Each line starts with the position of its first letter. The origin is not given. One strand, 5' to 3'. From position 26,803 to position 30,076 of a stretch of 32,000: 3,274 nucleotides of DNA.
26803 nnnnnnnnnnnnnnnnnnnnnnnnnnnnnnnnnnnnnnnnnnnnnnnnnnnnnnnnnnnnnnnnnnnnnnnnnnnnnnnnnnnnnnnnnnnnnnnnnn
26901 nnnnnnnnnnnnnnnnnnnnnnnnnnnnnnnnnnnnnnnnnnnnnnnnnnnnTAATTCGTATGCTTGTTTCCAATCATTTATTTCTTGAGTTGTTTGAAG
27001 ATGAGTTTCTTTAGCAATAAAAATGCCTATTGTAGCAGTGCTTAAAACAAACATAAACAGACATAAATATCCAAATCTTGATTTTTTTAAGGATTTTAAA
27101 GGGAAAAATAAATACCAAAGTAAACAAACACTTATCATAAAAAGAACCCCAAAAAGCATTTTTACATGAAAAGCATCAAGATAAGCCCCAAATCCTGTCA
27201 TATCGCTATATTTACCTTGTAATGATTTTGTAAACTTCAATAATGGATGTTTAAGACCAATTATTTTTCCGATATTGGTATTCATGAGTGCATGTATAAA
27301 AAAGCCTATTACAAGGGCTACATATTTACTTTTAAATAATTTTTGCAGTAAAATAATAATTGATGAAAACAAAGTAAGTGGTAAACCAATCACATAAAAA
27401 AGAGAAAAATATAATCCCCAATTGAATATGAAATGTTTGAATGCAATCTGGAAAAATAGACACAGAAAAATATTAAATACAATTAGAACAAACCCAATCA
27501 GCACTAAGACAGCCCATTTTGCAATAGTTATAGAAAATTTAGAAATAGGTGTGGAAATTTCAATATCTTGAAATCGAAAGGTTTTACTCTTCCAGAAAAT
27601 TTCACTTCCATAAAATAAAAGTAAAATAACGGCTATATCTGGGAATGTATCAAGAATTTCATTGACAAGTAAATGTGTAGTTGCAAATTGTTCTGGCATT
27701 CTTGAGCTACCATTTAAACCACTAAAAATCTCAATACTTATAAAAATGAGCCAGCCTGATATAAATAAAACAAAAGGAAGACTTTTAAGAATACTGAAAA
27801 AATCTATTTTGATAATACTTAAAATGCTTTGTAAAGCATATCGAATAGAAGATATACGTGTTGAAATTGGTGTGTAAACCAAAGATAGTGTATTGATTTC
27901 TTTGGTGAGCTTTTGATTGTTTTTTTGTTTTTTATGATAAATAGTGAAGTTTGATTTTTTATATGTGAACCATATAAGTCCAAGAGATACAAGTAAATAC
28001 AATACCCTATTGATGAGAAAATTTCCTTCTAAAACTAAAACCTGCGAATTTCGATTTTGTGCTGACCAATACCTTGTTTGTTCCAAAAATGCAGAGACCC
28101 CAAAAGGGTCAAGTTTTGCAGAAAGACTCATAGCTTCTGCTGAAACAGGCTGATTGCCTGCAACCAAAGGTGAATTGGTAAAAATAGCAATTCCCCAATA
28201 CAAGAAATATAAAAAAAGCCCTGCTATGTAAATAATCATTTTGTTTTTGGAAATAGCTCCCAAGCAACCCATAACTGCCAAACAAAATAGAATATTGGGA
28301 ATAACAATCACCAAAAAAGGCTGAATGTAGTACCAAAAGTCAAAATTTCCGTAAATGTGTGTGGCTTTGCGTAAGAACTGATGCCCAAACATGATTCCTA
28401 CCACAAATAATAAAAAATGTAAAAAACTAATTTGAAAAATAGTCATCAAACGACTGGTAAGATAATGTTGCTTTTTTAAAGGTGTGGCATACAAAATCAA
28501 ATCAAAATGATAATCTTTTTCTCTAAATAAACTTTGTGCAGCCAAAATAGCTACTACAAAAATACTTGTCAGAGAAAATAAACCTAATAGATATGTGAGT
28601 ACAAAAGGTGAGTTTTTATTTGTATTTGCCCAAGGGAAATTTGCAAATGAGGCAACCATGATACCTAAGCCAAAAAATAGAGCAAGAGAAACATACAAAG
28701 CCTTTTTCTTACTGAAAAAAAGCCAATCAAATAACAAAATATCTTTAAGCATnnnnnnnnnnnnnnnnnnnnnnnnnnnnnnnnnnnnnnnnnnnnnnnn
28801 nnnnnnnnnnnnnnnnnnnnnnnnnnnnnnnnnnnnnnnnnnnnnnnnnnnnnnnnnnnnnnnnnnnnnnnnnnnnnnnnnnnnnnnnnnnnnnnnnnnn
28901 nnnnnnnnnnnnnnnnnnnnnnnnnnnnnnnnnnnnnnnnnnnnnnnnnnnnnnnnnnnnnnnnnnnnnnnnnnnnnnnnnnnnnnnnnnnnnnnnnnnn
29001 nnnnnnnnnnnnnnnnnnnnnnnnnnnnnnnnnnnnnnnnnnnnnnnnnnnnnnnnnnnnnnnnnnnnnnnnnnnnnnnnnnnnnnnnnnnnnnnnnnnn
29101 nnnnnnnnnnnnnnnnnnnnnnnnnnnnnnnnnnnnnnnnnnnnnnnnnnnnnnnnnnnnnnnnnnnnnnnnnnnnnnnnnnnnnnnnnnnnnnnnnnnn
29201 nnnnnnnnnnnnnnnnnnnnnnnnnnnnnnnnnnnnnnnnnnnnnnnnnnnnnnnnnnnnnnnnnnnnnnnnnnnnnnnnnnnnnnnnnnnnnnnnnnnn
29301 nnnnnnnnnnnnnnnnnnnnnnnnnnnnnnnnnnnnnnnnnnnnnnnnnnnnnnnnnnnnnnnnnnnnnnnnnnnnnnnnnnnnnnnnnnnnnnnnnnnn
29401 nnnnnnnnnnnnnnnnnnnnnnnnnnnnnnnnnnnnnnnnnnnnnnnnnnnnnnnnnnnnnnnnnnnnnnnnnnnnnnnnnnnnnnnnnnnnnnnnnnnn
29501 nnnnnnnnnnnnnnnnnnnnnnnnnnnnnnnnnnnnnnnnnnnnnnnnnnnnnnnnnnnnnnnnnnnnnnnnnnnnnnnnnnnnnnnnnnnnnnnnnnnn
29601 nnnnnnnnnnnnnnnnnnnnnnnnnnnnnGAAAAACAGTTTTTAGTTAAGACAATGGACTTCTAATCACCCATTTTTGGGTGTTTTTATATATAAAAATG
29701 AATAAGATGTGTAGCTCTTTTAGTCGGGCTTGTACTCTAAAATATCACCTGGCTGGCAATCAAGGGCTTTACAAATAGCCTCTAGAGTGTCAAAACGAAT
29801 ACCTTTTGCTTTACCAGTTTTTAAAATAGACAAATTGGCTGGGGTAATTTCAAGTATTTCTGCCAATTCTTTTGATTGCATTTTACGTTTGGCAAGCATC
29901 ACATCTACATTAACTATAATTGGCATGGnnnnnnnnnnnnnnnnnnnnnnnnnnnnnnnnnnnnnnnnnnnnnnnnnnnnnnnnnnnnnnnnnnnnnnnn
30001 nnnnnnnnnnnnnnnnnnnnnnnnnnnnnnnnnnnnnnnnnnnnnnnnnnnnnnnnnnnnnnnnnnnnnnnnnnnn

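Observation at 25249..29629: ABC ATPase translationally coupled to a permease::M1-metallopeptidase fusion with an atypical active-site neighbourhood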

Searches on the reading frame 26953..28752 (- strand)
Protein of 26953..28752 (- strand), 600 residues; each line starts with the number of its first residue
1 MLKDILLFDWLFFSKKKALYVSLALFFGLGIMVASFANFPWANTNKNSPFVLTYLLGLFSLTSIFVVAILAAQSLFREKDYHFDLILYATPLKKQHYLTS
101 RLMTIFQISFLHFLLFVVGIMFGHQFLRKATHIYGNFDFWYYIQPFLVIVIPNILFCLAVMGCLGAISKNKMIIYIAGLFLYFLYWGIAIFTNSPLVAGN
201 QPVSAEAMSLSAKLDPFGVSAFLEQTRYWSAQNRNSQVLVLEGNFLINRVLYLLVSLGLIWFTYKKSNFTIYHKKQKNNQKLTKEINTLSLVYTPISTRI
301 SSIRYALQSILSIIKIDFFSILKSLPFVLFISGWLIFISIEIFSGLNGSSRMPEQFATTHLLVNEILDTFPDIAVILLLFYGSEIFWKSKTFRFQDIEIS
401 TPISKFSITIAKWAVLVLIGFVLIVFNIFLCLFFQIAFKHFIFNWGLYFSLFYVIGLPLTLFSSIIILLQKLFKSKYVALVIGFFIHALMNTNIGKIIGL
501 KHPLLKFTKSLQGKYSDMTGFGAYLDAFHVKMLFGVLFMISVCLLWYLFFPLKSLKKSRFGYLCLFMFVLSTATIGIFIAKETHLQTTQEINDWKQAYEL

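Call 27: search_solved_structures(query=A2, max_evalue=10, show_alignments=0)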
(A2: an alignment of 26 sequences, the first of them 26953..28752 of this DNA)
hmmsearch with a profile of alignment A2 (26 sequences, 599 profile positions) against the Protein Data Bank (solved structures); distinct sequences matched with E-value up to 10: 5.
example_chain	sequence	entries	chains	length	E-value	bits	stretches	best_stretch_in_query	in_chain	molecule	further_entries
6xjh_A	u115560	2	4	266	0.001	20.8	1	305-483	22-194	Phenol-soluble modulin export ABC transporter permease subunit PmtD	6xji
7o0y_D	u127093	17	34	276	0.0014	20.3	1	4-124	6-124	Probable ABC transporter permease protein NosY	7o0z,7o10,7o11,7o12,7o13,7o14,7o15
9q2r_A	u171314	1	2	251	0.0054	18.4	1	305-483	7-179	Phenol-soluble modulin export ABC transporter permease subunit PmtD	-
9q2n_A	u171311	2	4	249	0.0077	17.9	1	306-483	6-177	Phenol-soluble modulin export ABC transporter permease subunit PmtD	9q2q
9q1y_A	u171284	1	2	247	0.013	17.2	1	306-483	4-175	Phenol-soluble modulin export ABC transporter permease subunit PmtD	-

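Call 51: predict_structure(alignment_id=A3)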
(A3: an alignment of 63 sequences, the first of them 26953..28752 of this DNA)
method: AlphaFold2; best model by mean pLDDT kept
length: 600 residues; sequences in the alignment: 63
mean_pLDDT: 86.7   pTM: 0.77
mean pLDDT of the five models: 86.7, 86.6, 86.3, 84.7, 83.7
residues with pLDDT >= 90: 325; 70-90: 225; 50-70: 33; < 50: 17
segments of 3 or more residues with pLDDT < 50: 273-285
pLDDT, mean of each block of 10 residues (from residue 1): 91 91 94 82 89 93 93 87 74 88 96 97 86 88 96 96 89 86 84 72 83 92 92 93 95 96 85 48 49 64 86 93 87 87 71 68 91 91 88 79 85 96 97 92 94 96 94 89 90 82 89 88 92 96 87 64 94 95 82 88
secondary structure, 60 per line:
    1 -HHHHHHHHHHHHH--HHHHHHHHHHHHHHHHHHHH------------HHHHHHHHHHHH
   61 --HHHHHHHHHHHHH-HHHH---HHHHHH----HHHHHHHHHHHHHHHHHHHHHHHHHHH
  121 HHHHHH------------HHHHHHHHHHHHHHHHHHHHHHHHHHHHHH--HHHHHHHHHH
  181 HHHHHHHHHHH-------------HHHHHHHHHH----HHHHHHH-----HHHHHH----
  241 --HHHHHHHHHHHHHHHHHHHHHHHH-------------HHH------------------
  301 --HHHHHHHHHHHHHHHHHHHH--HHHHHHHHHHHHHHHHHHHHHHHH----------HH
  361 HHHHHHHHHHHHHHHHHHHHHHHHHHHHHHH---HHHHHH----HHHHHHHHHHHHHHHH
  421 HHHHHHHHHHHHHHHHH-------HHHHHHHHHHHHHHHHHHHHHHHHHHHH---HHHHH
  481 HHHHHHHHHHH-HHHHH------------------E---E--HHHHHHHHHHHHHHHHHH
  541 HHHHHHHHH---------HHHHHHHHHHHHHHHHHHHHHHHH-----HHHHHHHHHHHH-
elements in order: H2-14 H17-36 H49-60 H63-75 H77-80 H84-89 H94-126 H139-168 H171-191 H205-214 H219-225 H231-236 H243-266 H303-322 H325-348 H359-391 H395-400 H405-437 H445-472 H476-491 H493-497 H523-549 H559-582 H588-599

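Call 54: fold_search(model_id=the predicted structure, library=pdb)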
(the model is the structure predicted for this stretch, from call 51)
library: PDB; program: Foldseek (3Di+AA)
matches with E <= 10: 191; with E <= 0.001: 0
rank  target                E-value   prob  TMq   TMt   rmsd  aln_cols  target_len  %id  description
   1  8k1o_A                1.5e-02  1.00  0.50  0.57   8.3       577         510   12  mycobacterial efflux pump, AMPPNP bound state (released 2024-07-17)
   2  8k1m_B                2.2e-02  1.00  0.45  0.50  10.2       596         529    9  mycobacterial efflux pump, apo state (released 2024-07-17)
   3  8k1p_A                4.3e-02  1.00  0.51  0.59   8.3       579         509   11  mycobacterial efflux pump, ADP+vanadate bound state (released 2024-07-17)
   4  7qba_E                5.2e-02  1.00  0.32  0.66   5.7       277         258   17  CryoEM structure of the ABC transporter NosDFY complexed with nitrous oxide reductase NosZ (released 2022-08-03)
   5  7o0y_D                6.1e-02  1.00  0.32  0.65   5.6       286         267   14  ABC transporter NosDFY, nucleotide-free in GDN (released 2022-04-13)
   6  7o0y_E                6.6e-02  1.00  0.33  0.72   4.9       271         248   15  ABC transporter NosDFY, nucleotide-free in GDN (released 2022-04-13)
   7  7o0z_D                6.6e-02  1.00  0.32  0.65   5.9       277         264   14  ABC transporter NosFY, nucleotide-free in GDN (released 2022-11-02)
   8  6xjh_A                7.1e-02  1.00  0.31  0.64   6.5       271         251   14  PmtCD ABC exporter without the basket domain at C2 symmetry (released 2020-10-14)
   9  7o12_E                8.0e-02  1.00  0.30  0.65   5.9       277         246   14  ABC transporter NosDFY, AMPPNP-bound in GDN (released 2022-04-13)
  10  7znq_y                9.3e-02  1.00  0.31  0.64   5.8       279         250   14  ABC transporter complex NosDFYL in GDN (released 2022-08-03)
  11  7qba_D                9.6e-02  1.00  0.29  0.57   7.6       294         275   13  CryoEM structure of the ABC transporter NosDFY complexed with nitrous oxide reductase NosZ (released 2022-08-03)
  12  8k1n_C                1.0e-01  1.00  0.47  0.52  10.2       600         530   10  mycobacterial efflux pump, substrate-bound state (released 2024-07-17)
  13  8p7w_A                1.1e-01  1.00  0.32  0.33   6.4       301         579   13  Structure of 5D3-Fab and nanobody(Nb8)-bound ABCG2 (released 2023-08-30)
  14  7o0z_E                1.4e-01  1.00  0.31  0.63   6.8       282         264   14  ABC transporter NosFY, nucleotide-free in GDN (released 2022-11-02)
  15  9g9n_A                1.5e-01  0.47  0.18  0.23  22.3       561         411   14  Lipid III flippase WzxE with NB10 and NB7 nanobodies in inward-facing conformation - crystal 1 (released 2025-01-22)
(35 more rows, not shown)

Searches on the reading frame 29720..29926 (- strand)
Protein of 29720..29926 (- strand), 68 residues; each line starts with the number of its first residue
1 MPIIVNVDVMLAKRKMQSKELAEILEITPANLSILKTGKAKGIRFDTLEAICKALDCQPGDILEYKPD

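Call 49: search_protein_families(library=pfam, proteins=[window:29720-29926:-], max_evalue=0.001)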
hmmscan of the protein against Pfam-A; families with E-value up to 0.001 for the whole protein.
window:29720-29926:- (68 aa): 3 families
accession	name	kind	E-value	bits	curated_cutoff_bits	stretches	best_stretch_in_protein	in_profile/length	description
PF13443.12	HTH_26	-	5.6e-25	87.8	22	1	6-68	1-63/63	Cro/C1-type HTH DNA-binding domain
PF01381.28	HTH_3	-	9.5e-05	22.8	23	1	13-61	7-54/55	Helix-turn-helix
PF12844.13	HTH_19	-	0.00062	20.1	30.2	1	11-62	8-58/64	Helix-turn-helix domain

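Call 68: search_protein_families(library=padloc, proteins=[window:29720-29926:-], max_evalue=0.001)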
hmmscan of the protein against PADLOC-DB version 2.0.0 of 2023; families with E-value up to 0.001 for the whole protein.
window:29720-29926:- (68 aa): 1 family
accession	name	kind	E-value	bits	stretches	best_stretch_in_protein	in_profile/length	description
PDLC02926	HTH_VI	-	0.00011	20.4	1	13-57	12-55/92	-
